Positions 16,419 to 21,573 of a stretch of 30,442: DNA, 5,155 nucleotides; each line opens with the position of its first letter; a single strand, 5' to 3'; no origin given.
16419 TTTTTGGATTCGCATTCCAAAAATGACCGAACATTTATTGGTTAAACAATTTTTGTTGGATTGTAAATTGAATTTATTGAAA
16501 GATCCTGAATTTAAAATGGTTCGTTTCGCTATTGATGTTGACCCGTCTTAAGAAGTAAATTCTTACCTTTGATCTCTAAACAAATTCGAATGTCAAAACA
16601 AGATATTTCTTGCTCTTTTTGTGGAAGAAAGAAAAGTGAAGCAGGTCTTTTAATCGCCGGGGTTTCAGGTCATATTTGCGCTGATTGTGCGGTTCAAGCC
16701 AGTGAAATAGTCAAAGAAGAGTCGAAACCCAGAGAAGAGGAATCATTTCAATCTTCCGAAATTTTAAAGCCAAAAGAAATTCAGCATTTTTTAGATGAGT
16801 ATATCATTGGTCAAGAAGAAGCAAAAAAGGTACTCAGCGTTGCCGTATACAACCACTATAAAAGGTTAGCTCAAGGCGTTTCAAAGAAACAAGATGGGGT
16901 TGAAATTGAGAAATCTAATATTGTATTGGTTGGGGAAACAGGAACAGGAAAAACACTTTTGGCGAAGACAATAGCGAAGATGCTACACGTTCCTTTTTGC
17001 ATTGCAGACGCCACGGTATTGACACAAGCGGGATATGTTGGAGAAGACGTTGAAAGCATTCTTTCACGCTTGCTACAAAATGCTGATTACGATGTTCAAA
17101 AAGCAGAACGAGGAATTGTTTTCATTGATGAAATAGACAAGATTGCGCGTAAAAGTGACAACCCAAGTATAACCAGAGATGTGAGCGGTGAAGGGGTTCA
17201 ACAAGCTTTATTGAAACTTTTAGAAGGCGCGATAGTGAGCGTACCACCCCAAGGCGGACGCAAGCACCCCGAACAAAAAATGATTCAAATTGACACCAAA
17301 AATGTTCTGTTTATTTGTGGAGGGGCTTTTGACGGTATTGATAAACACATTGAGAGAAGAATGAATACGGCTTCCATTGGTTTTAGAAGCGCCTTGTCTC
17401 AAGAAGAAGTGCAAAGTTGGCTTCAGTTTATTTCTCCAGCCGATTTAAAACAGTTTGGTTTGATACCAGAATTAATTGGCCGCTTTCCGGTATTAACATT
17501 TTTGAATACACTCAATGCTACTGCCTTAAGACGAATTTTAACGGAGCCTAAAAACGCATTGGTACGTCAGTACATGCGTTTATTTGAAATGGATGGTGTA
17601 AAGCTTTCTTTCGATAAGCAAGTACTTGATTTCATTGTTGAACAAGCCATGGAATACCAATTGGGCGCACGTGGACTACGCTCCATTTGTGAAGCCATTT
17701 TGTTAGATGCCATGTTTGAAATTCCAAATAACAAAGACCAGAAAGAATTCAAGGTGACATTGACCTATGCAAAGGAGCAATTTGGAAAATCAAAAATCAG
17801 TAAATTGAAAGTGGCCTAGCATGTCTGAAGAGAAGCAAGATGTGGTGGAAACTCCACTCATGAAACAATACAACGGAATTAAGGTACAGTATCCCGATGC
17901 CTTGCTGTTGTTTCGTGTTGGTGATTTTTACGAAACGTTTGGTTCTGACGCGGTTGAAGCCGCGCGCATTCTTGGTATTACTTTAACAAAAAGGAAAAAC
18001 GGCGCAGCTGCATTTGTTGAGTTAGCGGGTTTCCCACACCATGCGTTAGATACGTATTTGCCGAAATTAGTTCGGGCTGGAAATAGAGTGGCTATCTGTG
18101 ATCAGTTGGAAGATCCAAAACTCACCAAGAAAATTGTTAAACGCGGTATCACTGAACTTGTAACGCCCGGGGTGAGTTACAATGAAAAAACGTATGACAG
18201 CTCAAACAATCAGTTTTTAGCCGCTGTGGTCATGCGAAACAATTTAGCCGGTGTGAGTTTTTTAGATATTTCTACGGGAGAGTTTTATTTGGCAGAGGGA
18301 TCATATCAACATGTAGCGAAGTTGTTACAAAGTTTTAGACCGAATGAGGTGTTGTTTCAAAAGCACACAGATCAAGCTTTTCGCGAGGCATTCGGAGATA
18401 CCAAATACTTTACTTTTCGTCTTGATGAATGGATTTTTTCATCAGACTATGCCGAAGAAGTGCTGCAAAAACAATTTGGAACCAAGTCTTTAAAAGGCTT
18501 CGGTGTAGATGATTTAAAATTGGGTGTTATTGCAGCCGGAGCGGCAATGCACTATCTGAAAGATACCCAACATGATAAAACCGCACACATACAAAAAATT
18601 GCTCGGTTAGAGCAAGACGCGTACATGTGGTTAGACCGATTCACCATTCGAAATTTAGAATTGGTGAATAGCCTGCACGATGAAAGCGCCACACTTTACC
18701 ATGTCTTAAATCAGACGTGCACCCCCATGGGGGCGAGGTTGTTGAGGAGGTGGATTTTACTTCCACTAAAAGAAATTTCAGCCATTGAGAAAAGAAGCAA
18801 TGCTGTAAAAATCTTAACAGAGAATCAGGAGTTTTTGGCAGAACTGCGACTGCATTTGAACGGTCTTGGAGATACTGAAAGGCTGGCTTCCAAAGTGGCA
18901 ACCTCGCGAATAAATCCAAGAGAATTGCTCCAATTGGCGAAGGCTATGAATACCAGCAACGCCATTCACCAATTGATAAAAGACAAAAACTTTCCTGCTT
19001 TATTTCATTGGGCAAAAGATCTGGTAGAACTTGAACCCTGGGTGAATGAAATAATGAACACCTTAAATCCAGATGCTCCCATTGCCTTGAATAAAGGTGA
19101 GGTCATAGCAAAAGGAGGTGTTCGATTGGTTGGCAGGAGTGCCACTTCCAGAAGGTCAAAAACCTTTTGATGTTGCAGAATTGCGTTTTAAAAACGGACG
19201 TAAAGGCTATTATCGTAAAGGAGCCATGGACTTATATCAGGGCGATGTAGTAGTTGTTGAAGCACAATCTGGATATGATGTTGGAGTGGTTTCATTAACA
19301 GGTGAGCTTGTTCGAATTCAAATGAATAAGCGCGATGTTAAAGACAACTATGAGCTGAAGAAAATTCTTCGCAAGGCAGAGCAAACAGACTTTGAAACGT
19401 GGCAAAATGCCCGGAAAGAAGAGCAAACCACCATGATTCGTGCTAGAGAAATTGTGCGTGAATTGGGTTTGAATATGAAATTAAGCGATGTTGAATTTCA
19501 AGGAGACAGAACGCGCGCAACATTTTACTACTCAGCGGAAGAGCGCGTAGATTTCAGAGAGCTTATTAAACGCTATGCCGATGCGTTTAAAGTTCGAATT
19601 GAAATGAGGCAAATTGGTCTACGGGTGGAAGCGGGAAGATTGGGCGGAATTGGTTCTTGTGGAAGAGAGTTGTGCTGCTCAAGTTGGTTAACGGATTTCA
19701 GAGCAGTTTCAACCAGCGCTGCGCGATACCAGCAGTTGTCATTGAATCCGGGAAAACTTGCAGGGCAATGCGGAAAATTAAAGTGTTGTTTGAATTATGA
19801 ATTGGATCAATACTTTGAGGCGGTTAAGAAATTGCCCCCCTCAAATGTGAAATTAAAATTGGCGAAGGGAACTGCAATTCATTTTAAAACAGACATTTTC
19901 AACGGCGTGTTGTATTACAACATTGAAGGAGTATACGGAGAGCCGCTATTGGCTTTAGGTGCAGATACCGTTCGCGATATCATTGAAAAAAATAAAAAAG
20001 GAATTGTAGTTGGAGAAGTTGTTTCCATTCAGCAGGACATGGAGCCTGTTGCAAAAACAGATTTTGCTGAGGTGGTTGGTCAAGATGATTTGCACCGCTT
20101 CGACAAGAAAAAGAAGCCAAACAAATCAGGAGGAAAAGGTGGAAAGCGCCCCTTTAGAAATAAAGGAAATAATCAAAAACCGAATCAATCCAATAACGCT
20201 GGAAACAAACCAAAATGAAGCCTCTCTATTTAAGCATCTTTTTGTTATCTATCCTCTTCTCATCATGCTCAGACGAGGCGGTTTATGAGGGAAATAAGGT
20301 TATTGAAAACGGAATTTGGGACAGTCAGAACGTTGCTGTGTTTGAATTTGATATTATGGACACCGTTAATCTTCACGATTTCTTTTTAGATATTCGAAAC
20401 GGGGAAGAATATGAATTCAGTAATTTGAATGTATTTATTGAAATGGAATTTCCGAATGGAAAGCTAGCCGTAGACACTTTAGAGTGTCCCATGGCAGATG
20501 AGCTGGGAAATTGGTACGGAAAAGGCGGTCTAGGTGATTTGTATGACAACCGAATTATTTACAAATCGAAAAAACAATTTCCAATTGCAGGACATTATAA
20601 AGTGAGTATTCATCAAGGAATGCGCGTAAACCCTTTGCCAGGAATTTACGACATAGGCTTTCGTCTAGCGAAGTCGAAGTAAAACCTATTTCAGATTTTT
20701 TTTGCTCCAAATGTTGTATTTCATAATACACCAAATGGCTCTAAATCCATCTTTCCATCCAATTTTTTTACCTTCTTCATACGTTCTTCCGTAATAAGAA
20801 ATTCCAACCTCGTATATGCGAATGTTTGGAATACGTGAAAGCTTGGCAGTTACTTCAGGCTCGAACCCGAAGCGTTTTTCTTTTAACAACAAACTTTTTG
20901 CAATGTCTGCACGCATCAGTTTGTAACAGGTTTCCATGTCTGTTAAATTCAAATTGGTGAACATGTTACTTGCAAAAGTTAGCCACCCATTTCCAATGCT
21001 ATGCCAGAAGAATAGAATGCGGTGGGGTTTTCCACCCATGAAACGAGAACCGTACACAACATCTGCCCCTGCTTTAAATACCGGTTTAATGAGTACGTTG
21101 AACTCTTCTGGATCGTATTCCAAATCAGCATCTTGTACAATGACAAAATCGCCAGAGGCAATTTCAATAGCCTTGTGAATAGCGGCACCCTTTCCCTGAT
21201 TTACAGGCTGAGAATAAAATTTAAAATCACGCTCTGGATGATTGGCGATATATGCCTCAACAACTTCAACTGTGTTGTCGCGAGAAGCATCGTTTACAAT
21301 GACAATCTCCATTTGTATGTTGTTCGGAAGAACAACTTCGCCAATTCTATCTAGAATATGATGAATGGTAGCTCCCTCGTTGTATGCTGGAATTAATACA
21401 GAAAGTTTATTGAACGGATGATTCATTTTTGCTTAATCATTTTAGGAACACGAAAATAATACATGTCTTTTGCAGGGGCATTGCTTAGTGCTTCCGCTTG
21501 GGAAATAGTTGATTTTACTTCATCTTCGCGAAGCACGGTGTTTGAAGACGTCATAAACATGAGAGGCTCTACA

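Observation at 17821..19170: mutS is cut in half and fused out of frame to a headless ricT: deletion or chimeric join at ~19114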

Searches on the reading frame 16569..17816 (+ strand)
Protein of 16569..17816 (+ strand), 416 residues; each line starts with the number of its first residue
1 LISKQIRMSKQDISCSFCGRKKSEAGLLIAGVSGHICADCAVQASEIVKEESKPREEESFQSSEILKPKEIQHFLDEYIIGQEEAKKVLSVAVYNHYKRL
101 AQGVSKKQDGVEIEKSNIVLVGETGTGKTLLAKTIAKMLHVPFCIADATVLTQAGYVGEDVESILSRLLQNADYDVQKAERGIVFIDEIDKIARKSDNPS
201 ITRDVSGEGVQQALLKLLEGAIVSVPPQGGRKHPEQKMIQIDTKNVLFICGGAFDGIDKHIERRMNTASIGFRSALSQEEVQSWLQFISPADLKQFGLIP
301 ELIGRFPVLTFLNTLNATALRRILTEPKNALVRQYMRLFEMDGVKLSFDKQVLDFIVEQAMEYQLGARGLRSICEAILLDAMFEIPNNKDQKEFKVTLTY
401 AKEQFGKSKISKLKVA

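Call 3: search_protein_families(library=pfam, proteins=[window:16569-17816:+], max_evalue=0.01)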
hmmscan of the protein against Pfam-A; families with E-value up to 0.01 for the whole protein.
window:16569-17816:+ (416 aa): 17 families
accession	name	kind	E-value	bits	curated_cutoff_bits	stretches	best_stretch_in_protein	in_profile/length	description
PF07724.20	AAA_2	-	5.9e-32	111.4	27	1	115-308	3-165/166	AAA domain (Cdc48 subfamily)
PF00004.35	AAA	-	4.8e-17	63.1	21.2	1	118-265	1-123/131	ATPase family associated with various cellular activities (AAA)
PF06689.19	zf-C4_ClpX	-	5.7e-13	49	27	1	14-50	2-39/39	ClpX C4-type zinc finger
PF10431.15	ClpB_D2-small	-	2.3e-10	40.8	21.9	1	315-390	1-72/81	C-terminal, D2-small domain, of ClpB protein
PF00493.29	MCM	-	4e-07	29.8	23.3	1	71-196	18-137/224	MCM P-loop domain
PF05496.18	RuvB_N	-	5e-06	26.8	27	1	74-196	5-100/159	Holliday junction DNA helicase RuvB P-loop domain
PF07728.20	AAA_5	-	5.2e-06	27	22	1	117-194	1-80/139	AAA domain (dynein-related subfamily)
PF12775.13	AAA_7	-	7.5e-06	26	25.8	1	115-191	33-111/181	P-loop containing dynein motor region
PF13401.12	AAA_22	-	9e-06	26.5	27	1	115-174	5-77/130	AAA domain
PF00158.32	Sigma54_activat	-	1.4e-05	25.2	20.2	1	104-137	11-44/168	Sigma-54 interaction domain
PF01078.27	Mg_chelatase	-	5.2e-05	23.2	20.3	0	116-139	23-46/207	Magnesium chelatase, subunit ChlI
PF13479.12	AAA_24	-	0.0026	18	27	1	115-197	2-81/195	AAA domain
PF00005.33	ABC_tran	-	0.003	18.6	25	1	116-141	12-37/137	ABC transporter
PF02367.23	TsaE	-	0.0038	17.6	26.6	1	101-141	11-47/128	Threonylcarbamoyl adenosine biosynthesis protein TsaE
PF05729.18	NACHT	-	0.0045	17.3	26.7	0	118-142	3-27/167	NACHT domain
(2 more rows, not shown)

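Call 32: find_encoding_contigs(protein=window:16569-17816:+, flank=6000, max_places=10)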
Protein window:16569-17816:+ (416 aa): no gene with exactly this product is on record in the collection.

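Call 33: find_encoding_contigs(protein=window:16590-17816:+, flank=6000, max_places=10)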
Protein window:16590-17816:+ (409 aa): no gene with exactly this product is on record in the collection.

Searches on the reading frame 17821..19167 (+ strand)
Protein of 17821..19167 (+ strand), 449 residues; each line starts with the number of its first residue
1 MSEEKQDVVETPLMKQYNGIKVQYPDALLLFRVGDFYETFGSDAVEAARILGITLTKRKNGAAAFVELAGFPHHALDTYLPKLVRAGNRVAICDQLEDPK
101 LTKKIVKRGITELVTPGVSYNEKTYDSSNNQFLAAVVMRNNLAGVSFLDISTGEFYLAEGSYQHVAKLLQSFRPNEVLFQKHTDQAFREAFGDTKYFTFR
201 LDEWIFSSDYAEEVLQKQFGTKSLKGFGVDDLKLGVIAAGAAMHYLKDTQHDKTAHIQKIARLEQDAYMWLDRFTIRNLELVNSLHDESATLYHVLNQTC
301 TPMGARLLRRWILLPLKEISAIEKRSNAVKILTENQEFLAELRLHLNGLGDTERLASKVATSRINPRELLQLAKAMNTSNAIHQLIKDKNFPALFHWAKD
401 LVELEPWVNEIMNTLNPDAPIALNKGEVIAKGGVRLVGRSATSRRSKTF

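Call 3: search_protein_families(library=pfam, proteins=[window:17821-19167:+], max_evalue=0.01)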
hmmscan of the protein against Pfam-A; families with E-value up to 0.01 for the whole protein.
window:17821-19167:+ (449 aa): 3 families
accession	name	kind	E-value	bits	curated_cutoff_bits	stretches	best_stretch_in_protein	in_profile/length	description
PF01624.25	MutS_I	-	1.4e-38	132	20.6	1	11-121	1-111/113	MutS domain I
PF05192.23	MutS_III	-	1.2e-34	120.8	34.1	1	275-431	2-154/194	MutS domain III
PF05188.22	MutS_II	-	6.7e-24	85.2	25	1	131-258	1-133/133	MutS domain II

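Call 23: find_encoding_contigs(protein=window:17821-19167:+, flank=3000, max_places=10)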
Protein window:17821-19167:+ (449 aa): no gene with exactly this product is on record in the collection.

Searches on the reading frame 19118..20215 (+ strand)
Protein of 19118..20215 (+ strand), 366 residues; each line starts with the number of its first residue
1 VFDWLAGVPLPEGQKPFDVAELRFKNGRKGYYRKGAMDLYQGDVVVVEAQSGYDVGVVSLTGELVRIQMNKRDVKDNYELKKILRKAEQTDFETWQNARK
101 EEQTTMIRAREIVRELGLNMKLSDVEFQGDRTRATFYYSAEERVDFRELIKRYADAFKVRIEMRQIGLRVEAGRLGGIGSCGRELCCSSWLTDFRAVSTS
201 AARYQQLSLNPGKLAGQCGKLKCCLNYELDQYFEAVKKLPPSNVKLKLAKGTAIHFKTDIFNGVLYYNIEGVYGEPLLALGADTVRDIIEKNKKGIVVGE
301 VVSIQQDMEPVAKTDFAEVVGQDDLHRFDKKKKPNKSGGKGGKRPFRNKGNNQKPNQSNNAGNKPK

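Call 3: search_protein_families(library=pfam, proteins=[window:19118-20215:+], max_evalue=0.01)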
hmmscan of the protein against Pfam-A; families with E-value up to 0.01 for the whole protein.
window:19118-20215:+ (366 aa): 1 family
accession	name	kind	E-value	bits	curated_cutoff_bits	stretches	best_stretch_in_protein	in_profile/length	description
PF04468.17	PSP1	-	8.2e-31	106.6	27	1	81-166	1-86/86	PSP1 C-terminal conserved region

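Call 34: find_encoding_contigs(protein=window:19226-20215:+, flank=4000, max_places=10)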
Protein window:19226-20215:+ (330 aa): no gene with exactly this product is on record in the collection.

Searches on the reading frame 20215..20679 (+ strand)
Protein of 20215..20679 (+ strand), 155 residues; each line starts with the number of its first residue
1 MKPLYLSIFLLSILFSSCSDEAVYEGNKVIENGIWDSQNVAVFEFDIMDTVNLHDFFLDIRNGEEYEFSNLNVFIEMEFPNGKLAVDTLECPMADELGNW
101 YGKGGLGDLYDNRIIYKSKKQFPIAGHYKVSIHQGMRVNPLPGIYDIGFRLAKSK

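Call 3: search_protein_families(library=pfam, proteins=[window:20215-20679:+], max_evalue=0.01)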
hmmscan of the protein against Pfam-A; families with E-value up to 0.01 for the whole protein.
window:20215-20679:+ (155 aa): 1 family
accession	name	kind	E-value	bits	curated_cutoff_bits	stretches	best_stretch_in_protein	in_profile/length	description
PF14109.11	GldH_lipo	-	1.4e-36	126.6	27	1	23-151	2-129/129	GldH lipoprotein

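Call 27: find_encoding_contigs(protein=window:20215-20679:+, flank=5000, max_places=10)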
Protein window:20215-20679:+ (155 aa): 6 contigs read that carry it; 6 places shown.
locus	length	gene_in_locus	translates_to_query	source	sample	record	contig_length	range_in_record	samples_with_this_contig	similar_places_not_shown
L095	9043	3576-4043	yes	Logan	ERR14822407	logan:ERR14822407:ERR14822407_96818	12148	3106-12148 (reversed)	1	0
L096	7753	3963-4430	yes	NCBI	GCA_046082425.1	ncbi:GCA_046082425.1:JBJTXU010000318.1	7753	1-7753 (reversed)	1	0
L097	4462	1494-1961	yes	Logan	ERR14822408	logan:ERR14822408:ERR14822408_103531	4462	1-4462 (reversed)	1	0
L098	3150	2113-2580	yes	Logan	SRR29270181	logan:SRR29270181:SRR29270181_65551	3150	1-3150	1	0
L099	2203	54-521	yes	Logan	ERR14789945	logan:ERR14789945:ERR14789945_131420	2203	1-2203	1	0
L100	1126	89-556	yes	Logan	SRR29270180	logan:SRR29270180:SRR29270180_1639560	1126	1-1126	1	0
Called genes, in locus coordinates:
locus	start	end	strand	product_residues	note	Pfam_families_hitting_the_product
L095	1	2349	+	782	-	?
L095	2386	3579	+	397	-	PF04468:PSP1, PF28472:PSP1_3rd, PF28473:YaaT_C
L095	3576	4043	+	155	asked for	PF14109:GldH_lipo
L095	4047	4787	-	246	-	PF13641:Glyco_tranf_2_3, PF00535:Glycos_transf_2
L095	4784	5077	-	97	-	PF20977:GatF (weak), PF20978:Gta3 (weak), PF02686:GatC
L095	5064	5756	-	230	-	PF01553:Acyltransferase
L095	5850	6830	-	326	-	PF00579:tRNA-synt_1b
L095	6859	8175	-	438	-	PF01979:Amidohydro_1, PF07969:Amidohydro_3 (weak)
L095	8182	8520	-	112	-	PF01979:Amidohydro_1, PF07969:Amidohydro_3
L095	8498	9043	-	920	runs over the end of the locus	PF22643:NagA_N (weak), PF01979:Amidohydro_1, PF07969:Amidohydro_3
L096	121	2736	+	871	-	PF01624:MutS_I, PF05188:MutS_II, PF05192:MutS_III, PF05190:MutS_IV, PF00488:MutS_V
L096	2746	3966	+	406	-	PF04468:PSP1, PF28472:PSP1_3rd, PF28473:YaaT_C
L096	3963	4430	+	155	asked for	PF14109:GldH_lipo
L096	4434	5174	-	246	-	PF13641:Glyco_tranf_2_3, PF00535:Glycos_transf_2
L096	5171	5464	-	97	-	PF20977:GatF (weak), PF20978:Gta3 (weak), PF02686:GatC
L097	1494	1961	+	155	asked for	PF14109:GldH_lipo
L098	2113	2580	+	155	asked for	PF14109:GldH_lipo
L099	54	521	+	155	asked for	PF14109:GldH_lipo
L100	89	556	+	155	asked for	PF14109:GldH_lipo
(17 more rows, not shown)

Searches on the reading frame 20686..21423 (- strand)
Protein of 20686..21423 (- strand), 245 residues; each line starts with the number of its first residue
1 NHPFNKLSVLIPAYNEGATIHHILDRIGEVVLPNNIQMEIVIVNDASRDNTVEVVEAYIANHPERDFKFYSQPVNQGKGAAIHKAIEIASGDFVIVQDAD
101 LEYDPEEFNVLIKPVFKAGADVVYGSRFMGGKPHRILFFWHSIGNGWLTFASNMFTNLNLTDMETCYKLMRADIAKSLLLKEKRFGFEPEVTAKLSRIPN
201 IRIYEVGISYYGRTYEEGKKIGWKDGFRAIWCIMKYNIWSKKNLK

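Call 35: find_encoding_contigs(protein=window:20686-21423:-, flank=5000, max_places=10)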
Protein window:20686-21423:- (245 aa): no gene with exactly this product is on record in the collection.
